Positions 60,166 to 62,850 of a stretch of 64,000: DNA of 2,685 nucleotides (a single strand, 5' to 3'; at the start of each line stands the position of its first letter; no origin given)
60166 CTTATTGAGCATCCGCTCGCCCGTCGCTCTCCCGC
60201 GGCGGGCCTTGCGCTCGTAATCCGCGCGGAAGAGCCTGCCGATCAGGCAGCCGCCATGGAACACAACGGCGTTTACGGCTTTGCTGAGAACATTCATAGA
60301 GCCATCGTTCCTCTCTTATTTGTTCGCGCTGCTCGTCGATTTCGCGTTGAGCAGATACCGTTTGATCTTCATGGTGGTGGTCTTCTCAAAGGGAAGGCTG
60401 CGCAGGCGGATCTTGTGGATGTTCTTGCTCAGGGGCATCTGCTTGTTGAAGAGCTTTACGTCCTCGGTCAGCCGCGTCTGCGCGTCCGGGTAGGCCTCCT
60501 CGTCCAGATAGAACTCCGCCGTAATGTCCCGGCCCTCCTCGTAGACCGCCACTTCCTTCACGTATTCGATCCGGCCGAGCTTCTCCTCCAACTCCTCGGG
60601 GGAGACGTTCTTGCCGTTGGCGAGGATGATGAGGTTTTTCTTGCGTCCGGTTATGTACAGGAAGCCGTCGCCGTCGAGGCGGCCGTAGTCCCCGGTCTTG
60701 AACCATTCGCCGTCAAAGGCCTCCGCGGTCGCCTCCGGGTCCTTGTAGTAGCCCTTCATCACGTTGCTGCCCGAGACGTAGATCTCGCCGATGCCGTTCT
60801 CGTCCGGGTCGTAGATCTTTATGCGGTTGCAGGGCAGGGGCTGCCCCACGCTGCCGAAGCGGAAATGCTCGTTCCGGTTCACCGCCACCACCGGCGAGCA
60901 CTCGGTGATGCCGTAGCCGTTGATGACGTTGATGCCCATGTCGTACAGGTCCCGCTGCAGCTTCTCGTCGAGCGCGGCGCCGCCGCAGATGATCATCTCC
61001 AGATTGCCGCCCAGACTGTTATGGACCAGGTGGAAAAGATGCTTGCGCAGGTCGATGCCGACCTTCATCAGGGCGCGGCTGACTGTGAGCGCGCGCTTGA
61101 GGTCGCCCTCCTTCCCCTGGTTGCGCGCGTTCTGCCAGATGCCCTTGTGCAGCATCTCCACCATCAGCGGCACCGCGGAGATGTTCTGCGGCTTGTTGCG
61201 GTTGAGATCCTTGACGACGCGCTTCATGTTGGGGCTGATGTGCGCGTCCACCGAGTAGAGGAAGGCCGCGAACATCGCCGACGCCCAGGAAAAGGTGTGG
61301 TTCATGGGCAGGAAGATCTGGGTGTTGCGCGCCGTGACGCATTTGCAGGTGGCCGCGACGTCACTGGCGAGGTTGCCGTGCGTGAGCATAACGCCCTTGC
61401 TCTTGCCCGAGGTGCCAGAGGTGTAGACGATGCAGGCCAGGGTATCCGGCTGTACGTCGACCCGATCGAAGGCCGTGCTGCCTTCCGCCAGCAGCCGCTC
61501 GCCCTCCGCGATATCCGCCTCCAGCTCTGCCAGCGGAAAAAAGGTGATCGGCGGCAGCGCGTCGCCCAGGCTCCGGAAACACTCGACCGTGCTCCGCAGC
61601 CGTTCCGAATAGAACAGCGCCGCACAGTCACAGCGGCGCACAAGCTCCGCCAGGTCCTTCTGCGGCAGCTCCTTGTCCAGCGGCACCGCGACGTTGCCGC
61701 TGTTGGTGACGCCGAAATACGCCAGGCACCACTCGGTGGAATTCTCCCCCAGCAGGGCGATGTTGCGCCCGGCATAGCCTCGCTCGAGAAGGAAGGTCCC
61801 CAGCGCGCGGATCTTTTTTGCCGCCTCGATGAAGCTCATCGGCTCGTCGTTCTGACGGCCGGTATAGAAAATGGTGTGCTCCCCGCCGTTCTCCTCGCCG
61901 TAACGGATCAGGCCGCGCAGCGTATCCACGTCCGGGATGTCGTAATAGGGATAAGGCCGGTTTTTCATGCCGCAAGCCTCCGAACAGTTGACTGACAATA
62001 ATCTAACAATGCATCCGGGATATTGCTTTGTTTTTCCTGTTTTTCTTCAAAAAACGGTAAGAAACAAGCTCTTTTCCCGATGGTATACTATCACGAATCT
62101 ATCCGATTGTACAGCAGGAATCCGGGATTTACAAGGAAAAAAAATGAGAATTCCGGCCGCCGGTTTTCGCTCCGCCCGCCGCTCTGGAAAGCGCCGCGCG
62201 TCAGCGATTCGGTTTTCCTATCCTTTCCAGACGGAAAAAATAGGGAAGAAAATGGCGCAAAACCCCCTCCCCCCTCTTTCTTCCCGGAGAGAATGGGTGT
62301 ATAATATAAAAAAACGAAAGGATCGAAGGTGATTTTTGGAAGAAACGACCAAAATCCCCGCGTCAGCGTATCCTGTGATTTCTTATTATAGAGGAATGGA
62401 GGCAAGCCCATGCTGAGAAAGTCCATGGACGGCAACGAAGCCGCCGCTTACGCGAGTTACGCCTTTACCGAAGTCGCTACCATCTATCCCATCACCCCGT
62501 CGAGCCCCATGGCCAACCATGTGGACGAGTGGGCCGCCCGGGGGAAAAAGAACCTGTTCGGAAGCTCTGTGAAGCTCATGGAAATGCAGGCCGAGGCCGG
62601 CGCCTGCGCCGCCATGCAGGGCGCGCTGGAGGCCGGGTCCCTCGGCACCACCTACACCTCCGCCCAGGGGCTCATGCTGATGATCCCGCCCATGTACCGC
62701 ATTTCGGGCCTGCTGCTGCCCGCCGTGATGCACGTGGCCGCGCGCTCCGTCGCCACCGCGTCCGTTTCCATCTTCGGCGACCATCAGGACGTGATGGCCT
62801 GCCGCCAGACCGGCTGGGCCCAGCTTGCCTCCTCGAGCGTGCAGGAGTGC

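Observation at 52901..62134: Five-gene lipid-conjugate cassette: FadD-like ligase, GH3-type amido synthetase, carrier protein, stand-alone condensation enzyme and MMPL exporter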

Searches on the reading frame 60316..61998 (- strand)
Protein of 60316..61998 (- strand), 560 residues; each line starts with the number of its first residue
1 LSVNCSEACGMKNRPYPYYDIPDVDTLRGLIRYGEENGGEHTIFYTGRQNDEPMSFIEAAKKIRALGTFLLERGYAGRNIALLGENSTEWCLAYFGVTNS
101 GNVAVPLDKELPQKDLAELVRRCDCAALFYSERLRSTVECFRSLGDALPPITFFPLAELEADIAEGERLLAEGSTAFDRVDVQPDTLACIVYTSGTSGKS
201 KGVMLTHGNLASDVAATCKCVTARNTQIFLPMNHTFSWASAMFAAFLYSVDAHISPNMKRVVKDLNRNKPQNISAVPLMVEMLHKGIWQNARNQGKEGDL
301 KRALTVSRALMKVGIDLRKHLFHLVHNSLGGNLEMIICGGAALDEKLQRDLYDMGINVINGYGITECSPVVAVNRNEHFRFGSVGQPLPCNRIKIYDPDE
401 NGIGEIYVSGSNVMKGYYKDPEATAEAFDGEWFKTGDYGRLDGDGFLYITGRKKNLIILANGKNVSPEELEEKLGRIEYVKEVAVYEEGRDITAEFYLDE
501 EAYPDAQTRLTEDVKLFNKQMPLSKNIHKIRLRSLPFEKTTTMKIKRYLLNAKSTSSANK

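Call 3: search_protein_families(library=pfam, proteins=[window:60316-61998:-], max_evalue=0.01)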
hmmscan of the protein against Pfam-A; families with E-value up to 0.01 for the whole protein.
window:60316-61998:- (560 aa): 2 families
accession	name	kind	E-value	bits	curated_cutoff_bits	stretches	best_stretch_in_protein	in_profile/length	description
PF00501.34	AMP-binding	-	1.2e-65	222.3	29.9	1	41-418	11-384/384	AMP-binding enzyme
PF23562.2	AMP-binding_C_3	-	0.0036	18.1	20.8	1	455-541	2-99/124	AMP-binding enzyme C-terminal domain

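Call 4: search_protein_families(library=ncbifam, proteins=[window:60316-61998:-], max_evalue=0.01)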
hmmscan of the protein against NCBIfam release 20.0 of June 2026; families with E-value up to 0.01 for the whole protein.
window:60316-61998:- (560 aa): 103 families (the best 25 are shown)
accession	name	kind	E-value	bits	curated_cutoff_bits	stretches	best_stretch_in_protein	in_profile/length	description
NF004837.0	PRK06187.1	subfamily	2.1e-73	247.4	476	2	332-485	287-453/531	long-chain-fatty-acid--CoA ligase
TIGR01923.1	menE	equivalog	7.8e-52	176.6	330.15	2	326-486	217-380/442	o-succinylbenzoate--CoA ligase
NF052269.1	Staph_lig_FadD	equivalog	8.3e-50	169.5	650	2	332-486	266-425/499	long-chain-fatty-acid--CoA ligase FadD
NF005801.1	PRK07656.1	equivalog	6.8e-48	163.5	657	2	335-485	283-434/500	FadD3 family acyl-CoA ligase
NF002966.0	PRK03640.1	equivalog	3.1e-47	161.3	556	2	322-486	245-414/483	o-succinylbenzoate--CoA ligase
NF004114.0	PRK05605.1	equivalog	2.8e-46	158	766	2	337-486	344-501/575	long-chain-fatty-acid--CoA ligase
NF005702.0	PRK07514.1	subfamily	1.5e-45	155.5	558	2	331-486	270-432/506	malonyl-CoA synthase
NF005307.0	PRK06839.1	equivalog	1.6e-45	155.7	748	2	334-487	267-426/496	o-succinylbenzoate--CoA ligase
NF006182.0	PRK08316.1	subfamily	2.8e-45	154.8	663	2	355-486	312-449/523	fatty acyl-CoA synthetase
TIGR01733.1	AA-adenyl-dom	subfamily_domain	2.5e-44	151.7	317.4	1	64-485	10-409/409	amino acid adenylation domain-containing protein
NF005714.0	PRK07529.1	subfamily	1.3e-43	149.3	632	1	332-485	339-506/640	acyl-CoA synthetase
NF005857.1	PRK07786.1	exception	1.1e-42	146.3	733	2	338-487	289-446/513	fatty-acid--CoA ligase FadD5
NF004758.0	PRK06087.1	equivalog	1.1e-41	142.9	736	2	332-551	304-532/548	medium-chain fatty-acid--CoA ligase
NF038343.1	ligase_FadD11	exception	3.2e-40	138.1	950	1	58-502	33-496/585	fatty acid--CoA ligase FadD11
NF006523.0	PRK08974.1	equivalog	1.6e-39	135.5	884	2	332-490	326-490/561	long-chain-fatty-acid--CoA ligase FadD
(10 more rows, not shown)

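Call 38: search_solved_structures(query=window:60316-61998:-, max_evalue=1e-20)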
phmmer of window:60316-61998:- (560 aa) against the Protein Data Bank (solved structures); distinct sequences matched with E-value up to 1e-20: 32.
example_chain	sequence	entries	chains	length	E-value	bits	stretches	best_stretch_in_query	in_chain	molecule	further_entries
8wev_A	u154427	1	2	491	3.9e-35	124.5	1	332-477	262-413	Feruloyl-CoA Synthetase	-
8weu_A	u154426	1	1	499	4.1e-35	124.4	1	332-477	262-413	Fatty-acyl-CoA synthase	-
3r44_A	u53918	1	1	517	1.3e-34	122.8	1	335-486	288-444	fatty acyl CoA synthetase FADD13 (FATTY-ACYL-CoA SYNTHETASE)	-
8r2q_A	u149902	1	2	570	1.9e-34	122.2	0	356-489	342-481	Probable fatty-acid-CoA ligase FadD5 (Fatty-acid-CoA synthetase) (Fatty-acid-CoA synthase)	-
8r2r_A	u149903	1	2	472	3e-33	118.3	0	356-474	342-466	Probable fatty-acid-CoA ligase FadD5 (Fatty-acid-CoA synthetase) (Fatty-acid-CoA synthase)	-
5x8f_A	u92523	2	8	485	2.3e-30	108.8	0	333-476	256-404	2-succinylbenzoate--CoA ligase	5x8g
5buq_A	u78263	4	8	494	2.5e-30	108.6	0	332-476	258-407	2-succinylbenzoate--CoA ligase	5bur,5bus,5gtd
4gxq_A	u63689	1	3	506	6e-30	107.4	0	329-520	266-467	Malonyl CoA synthetase, Benzoate-CoA ligase Chimeric protein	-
6mfy_A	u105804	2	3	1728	6.8e-30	107.2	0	334-509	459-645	Linear gramicidin synthase subunit A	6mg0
6mfz_A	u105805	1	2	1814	8.4e-30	106.9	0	334-509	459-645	Linear gramicidin synthase subunit A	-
9be4_A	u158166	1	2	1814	8.5e-30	106.9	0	334-509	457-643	Linear gramicidin synthase subunit A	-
9be3_A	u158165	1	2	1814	8.5e-30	106.9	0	334-509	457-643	Linear gramicidin synthase subunit A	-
9meh_A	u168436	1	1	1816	8.7e-30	106.9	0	334-509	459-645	Linear gramicidin synthase subunit A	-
4gxr_A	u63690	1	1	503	1.8e-29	105.8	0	329-508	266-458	Malonyl CoA synthetase, Benzoate-CoA ligase Chimeric protein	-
4fuq_A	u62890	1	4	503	3.4e-29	104.9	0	329-501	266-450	Malonyl CoA synthetase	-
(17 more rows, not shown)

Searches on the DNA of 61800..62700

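Call 46: search_rna_families(source=window, start=61800, end=62700, threshold=evalue, max_evalue=1)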
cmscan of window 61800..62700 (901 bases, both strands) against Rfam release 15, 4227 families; matches with E-value up to 1: 3.
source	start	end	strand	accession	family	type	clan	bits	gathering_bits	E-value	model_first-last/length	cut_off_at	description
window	62015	62151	+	RF00736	mir-320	Gene; miRNA;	-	20.9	55.5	0.054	1-76/76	no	mir-320 microRNA precursor family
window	62216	62299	-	RF03831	mir-627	Gene; miRNA;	-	19.3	86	0.31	1-87/87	no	mir-627 microRNA precursor family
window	62217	62297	-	RF03952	mir-3718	Gene; miRNA;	-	18.4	78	0.61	1-92/92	no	mir-3718 microRNA precursor family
